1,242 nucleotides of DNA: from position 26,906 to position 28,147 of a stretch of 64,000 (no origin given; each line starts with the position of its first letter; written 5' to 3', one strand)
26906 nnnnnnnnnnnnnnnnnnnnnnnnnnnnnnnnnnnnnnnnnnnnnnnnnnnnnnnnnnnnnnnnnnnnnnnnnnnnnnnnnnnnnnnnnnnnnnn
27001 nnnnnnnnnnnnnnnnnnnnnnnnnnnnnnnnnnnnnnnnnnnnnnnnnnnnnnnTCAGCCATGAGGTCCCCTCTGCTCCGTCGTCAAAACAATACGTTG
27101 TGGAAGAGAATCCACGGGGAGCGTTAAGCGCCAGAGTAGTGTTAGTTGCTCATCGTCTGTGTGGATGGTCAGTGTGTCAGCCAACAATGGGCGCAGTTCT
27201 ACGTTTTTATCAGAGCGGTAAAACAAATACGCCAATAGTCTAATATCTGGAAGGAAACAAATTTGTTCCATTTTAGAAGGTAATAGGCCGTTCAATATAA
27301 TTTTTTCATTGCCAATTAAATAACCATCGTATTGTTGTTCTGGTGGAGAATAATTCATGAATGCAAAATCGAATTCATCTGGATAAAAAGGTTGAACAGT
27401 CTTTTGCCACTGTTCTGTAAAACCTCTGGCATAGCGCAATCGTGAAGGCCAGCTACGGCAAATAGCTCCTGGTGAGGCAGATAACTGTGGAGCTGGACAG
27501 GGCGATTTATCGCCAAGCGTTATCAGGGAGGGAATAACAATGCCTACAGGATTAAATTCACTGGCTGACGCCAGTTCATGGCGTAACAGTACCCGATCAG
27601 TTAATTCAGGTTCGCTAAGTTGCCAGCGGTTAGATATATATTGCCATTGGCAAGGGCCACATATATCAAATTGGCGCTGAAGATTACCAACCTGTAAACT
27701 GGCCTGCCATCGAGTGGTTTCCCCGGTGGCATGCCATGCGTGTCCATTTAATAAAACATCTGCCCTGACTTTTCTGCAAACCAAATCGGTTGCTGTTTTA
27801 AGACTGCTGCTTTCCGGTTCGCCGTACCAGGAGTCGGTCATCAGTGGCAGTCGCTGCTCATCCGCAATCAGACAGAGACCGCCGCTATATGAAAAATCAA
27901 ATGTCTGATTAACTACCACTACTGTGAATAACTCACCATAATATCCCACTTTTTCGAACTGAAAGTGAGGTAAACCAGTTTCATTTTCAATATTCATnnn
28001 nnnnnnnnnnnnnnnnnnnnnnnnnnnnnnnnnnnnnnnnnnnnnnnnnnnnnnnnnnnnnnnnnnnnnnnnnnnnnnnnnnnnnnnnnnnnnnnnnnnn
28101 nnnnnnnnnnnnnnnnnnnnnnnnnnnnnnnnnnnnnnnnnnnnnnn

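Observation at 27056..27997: Adaptor-like gene between vgrG and the PAAR-like effector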

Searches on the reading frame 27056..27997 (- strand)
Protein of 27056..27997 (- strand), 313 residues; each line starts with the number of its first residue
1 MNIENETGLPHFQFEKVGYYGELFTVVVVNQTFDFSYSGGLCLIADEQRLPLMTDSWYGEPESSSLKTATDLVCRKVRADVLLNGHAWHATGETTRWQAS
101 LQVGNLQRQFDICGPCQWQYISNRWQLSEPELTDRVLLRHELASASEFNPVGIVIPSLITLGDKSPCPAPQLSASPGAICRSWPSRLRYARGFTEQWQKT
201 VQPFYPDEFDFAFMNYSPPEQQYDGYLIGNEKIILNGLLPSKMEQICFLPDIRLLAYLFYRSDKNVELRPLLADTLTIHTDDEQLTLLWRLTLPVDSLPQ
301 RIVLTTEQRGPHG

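Call 5: search_protein_families(proteins=[window:27059-27997:-], library=ncbifam, max_evalue=0.01)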
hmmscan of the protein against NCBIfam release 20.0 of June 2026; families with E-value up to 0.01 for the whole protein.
window:27059-27997:- (313 aa): 0 families

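Call 6: profile_search(protein=window:27056-27997:-)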
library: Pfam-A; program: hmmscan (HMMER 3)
A. the first sequence (313 residues): domains with independent E <= 10: 1; with E <= 0.001: 1
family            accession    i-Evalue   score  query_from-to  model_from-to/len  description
DUF2169           PF09937.14    3.5e-49   168.2      25-290         6-294/294  Uncharacterized protein conserved in bacteria (DUF2169)

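Call 10: search_solved_structures(query=window:27059-27997:-, max_evalue=1, show_alignments=2)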
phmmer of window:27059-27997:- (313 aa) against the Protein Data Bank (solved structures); distinct sequences matched with E-value up to 1: 1.
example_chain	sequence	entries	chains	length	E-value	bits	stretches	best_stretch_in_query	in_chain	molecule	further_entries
8vth_A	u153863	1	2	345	2.8e-05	26.6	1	175-241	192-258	DUF2169 domain-containing protein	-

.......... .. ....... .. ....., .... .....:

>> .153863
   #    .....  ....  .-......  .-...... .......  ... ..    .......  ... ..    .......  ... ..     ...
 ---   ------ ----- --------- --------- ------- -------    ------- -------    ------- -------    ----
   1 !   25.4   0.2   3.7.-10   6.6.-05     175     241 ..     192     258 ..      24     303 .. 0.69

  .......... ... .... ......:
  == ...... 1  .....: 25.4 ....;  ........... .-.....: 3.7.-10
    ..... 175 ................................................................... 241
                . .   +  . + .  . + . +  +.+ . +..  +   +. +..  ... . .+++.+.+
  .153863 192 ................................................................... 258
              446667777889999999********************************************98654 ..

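Call 21: find_homologous_proteins(query=window:27059-27997:-, max_evalue=0.00001)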
Query window:27059-27997:- (313 aa): 19 proteins with E <= 0.00001 among 992 candidates.
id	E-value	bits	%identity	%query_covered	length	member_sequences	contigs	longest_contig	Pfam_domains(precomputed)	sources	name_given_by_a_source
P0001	6.1e-148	510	69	100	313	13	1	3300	PF09937.15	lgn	-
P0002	7.2e-147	507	69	100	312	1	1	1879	PF09937.15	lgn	-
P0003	1.2e-136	473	65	100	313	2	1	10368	PF09937.15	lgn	-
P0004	6.4e-122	425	73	78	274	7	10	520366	PF09937.15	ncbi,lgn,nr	ncbi:DUF2169 family type VI secretion system accessory protein [Salmonella enterica]|nr:DUF2169 doma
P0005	6.9e-122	425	58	100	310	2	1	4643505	PF09937.15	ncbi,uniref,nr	ncbi:DUF2169 family type VI secretion system accessory protein [Rahnella sikkimica]|uniref:DUF2169 d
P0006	8.0e-121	421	60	100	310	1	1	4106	PF09937.15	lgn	-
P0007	8.1e-121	421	58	100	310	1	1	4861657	PF09937.15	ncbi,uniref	ncbi:DUF2169 family type VI secretion system accessory protein [Rahnella sp. PCH160]|uniref:DUF2169 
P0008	1.4e-120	420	58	100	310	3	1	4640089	PF09937.15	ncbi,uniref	ncbi:DUF2169 domain-containing protein [Buttiauxella gaviniae]|uniref:DUF2169 domain-containing prot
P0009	3.3e-120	419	60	100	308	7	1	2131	PF09937.15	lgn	-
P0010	2.5e-119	416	59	100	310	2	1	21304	PF09937.15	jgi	jgi:hypothetical protein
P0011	3.1e-119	416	58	100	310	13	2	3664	PF09937.15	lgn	-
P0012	5.1e-119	415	58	100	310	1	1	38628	PF09937.15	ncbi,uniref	ncbi:DUF2169 family type VI secretion system accessory protein [Rahnella selenatireducens]|uniref:DU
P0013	7.5e-116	405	58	100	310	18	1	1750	PF09937.15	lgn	-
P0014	1.8e-112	394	98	56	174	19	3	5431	PF09937.15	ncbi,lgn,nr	nr:DUF2169 domain-containing protein [Escherichia coli]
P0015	3.3e-112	393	57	100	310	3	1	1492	PF09937.15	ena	-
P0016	3.6e-111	389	56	100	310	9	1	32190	PF09937.15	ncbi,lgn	-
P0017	4.5e-111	389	55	100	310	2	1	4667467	PF09937.15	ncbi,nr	ncbi:DUF2169 domain-containing protein [Enterobacteriaceae bacterium Kacie_13]|nr:DUF2169 domain-con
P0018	1.1e-103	365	53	100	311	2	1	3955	PF09937.15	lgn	-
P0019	1.2e-26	112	30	87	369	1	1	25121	PF09937.15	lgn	-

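Call 32: search_protein_representatives(protein=window:27059-27997:-)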
Query: 313 residues. Proteins with E-value up to 0.001 (for the whole library): 4205; up to 1e-10: 1552; up to 1e-30: 20. The best 150 are listed.
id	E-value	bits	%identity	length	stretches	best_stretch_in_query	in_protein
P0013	2.4e-116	404.8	58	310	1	1-313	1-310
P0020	1.6e-59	218.1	31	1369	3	26-292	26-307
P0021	2.8e-50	187.7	55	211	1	1-154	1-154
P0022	2.9e-46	174.5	59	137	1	177-313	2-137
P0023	2.9e-43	164.6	38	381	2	2-151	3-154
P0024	5.1e-38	147.4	33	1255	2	27-295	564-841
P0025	9.5e-38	146.5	86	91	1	1-84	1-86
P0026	1.6e-35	139.2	36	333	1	2-292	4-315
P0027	9.2e-35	136.7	34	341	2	1-150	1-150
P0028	1.1e-33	133.2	31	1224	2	27-292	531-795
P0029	2.0e-33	132.3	38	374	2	1-131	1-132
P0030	2.3e-33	132.1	33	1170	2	25-290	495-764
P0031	4.3e-33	131.2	31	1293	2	25-295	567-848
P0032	5.5e-33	130.9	28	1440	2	28-293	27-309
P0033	1.0e-31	126.7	32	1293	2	26-291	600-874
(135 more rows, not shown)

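Call 37: find_encoding_contigs(protein=P0012, flank=6000, max_places=2)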
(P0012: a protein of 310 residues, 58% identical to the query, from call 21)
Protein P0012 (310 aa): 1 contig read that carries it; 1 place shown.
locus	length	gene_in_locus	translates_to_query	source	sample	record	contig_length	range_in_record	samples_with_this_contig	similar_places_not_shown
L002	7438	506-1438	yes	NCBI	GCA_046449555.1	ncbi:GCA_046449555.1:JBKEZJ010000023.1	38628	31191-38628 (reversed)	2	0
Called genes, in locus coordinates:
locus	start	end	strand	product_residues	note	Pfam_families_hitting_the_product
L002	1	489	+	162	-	?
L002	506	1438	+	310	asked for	PF09937:DUF2169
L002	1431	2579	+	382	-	PF13665:Tox-PAAR-like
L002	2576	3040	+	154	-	PF14106:DUF4279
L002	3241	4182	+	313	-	-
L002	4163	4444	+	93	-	PF13665:Tox-PAAR-like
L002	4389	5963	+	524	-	PF13665:Tox-PAAR-like, PF24322:Tle3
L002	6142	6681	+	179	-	PF11678:Tle3_C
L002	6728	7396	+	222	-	PF24316:Tli3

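Call 38: find_encoding_contigs(protein=P0017, flank=6000, max_places=2)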
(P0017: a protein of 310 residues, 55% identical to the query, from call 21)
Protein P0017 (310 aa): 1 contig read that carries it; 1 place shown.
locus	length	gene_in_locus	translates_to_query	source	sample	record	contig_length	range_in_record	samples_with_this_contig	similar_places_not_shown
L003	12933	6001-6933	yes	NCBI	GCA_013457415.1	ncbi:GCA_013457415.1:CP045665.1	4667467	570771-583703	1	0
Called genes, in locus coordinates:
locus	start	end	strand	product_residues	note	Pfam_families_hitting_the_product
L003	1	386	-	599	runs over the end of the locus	PF05947:T6SS_TssF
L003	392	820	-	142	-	PF04965:GPW_gp25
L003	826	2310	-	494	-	PF05943:VipB, PF18945:VipB_2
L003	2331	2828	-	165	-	PF05591:T6SS_VipA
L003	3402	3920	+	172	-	PF05638:T6SS_HCP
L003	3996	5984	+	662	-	PF05954:Phage_GPD, PF04717:Phage_base_V, PF22178:Gp5_trimer_C, PF06715:Gp5_C (faint), PF22178:Gp5_trimer_C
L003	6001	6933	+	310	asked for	PF09937:DUF2169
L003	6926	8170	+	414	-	PF13665:Tox-PAAR-like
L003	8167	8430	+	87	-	-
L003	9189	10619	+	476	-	PF07690:MFS_1, PF13347:MFS_2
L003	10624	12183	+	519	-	PF04616:Glyco_hydro_43, PF17851:GH43_C2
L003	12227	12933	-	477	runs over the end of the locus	PF00232:Glyco_hydro_1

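Call 41: predict_structure(alignment_id=A1)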
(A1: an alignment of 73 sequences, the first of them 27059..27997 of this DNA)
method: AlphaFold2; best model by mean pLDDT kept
length: 313 residues; sequences in the alignment: 73
mean_pLDDT: 95.3   pTM: 0.92
mean pLDDT of the five models: 95.3, 95.0, 94.9, 94.6, 94.0
residues with pLDDT >= 90: 285; 70-90: 24; 50-70: 3; < 50: 1
segments of 3 or more residues with pLDDT < 50: none
pLDDT, mean of each block of 10 residues (from residue 1): 97 95 96 92 96 97 95 97 98 98 98 98 96 98 95 85 90 95 95 96 94 97 97 98 96 96 91 98 98 96 93 56
secondary structure, 60 per line:
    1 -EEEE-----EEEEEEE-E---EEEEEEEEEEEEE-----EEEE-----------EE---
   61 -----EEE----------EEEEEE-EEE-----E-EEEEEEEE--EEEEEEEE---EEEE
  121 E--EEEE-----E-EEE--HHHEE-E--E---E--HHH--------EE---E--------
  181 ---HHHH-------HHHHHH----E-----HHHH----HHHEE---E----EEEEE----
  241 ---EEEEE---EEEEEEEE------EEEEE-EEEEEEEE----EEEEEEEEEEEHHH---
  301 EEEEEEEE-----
elements in order: E2-5 E11-17 E23-35 E41-44 E66-68 E79-84 E86-88 E96-103 E106-113 E117-121 E124-127 E135-137 H184-187 H195-200 H211-214 E232-236 E244-248 E252-259 E266-270 E272-279 E284-294 E301-308

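Call 44: fold_search(model_id=the predicted structure, library=pdb)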
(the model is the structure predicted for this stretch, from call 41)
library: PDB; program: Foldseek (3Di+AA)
matches with E <= 10: 272; with E <= 0.001: 1
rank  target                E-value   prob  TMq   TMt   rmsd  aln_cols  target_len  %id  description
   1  8vth_A                1.4e-20  1.00  0.80  0.78   3.4       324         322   19  DUF2169 domain-containing protein from Vibrio xiamenensis (released 2025-02-12)
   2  9yf5_LA               5.6e-03  0.10  0.11  0.04  23.4       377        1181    8  N4 Empty Particle C6 Tail (released 2025-12-24)
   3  9lc0_N                7.4e-03  0.08  0.11  0.04  25.6       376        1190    8  tail complex of mature phage N4 (released 2025-04-16)
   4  9lc0_I                1.4e-02  0.08  0.12  0.04  25.3       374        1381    8  tail complex of mature phage N4 (released 2025-04-16)
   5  9uaq_G                5.8e-01  0.03  0.10  0.13  23.7       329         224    6  CryoEM structure of GFP-like protein from Aequorea coerulescens with Trimbody (released 2026-02-11)
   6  8ond_B                6.4e-01  0.01  0.11  0.10  43.3       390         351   10  Structure of the C-terminal domains of the Bdellovibrio bacteriovorus Bd2133 fibre (released 2023-10-25)
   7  7b6c_CCC              7.2e-01  0.01  0.10  0.11  22.0       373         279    9  BK Polyomavirus VP1 pentamer fusion with long C-terminal extended arm (released 2022-06-22)
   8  7b6c_FFF              7.6e-01  0.01  0.10  0.11  23.1       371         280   10  BK Polyomavirus VP1 pentamer fusion with long C-terminal extended arm (released 2022-06-22)
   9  6l26                  8.0e-01  0.03  0.10  0.13  24.1       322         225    6  Neutron crystal structure of the mutant green fluorescent protein (EGFP) (released 2020-04-08)
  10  4w7x_B                8.4e-01  0.09  0.09  0.11  16.6        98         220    7  Crystal Structure of Full-Length Split GFP Mutant E115C Disulfide Dimer, P 1 21 1 Space Group (released 2015-03-11)
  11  7uwm_C                8.9e-01  0.01  0.09  0.10  24.0       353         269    8  Structure of the IL-17A-IL-17RA binary complex (released 2022-07-27)
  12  8v96_A                9.9e-01  0.02  0.13  0.14  20.2       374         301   10  GII.14 M7 norovirus protruding domain (released 2024-06-19)
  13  8ond_A                9.9e-01  0.01  0.11  0.10  43.2       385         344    9  Structure of the C-terminal domains of the Bdellovibrio bacteriovorus Bd2133 fibre (released 2023-10-25)
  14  8i4o_C                1.0e+00  0.02  0.11  0.15  20.5       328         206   10  Design of a split green fluorescent protein for sensing and tracking an beta-amyloid (released 2023-11-29)
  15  3wlc                  1.2e+00  0.02  0.12  0.10  22.1       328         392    8  Crystal structure of dimeric GCaMP6m (released 2014-01-22)
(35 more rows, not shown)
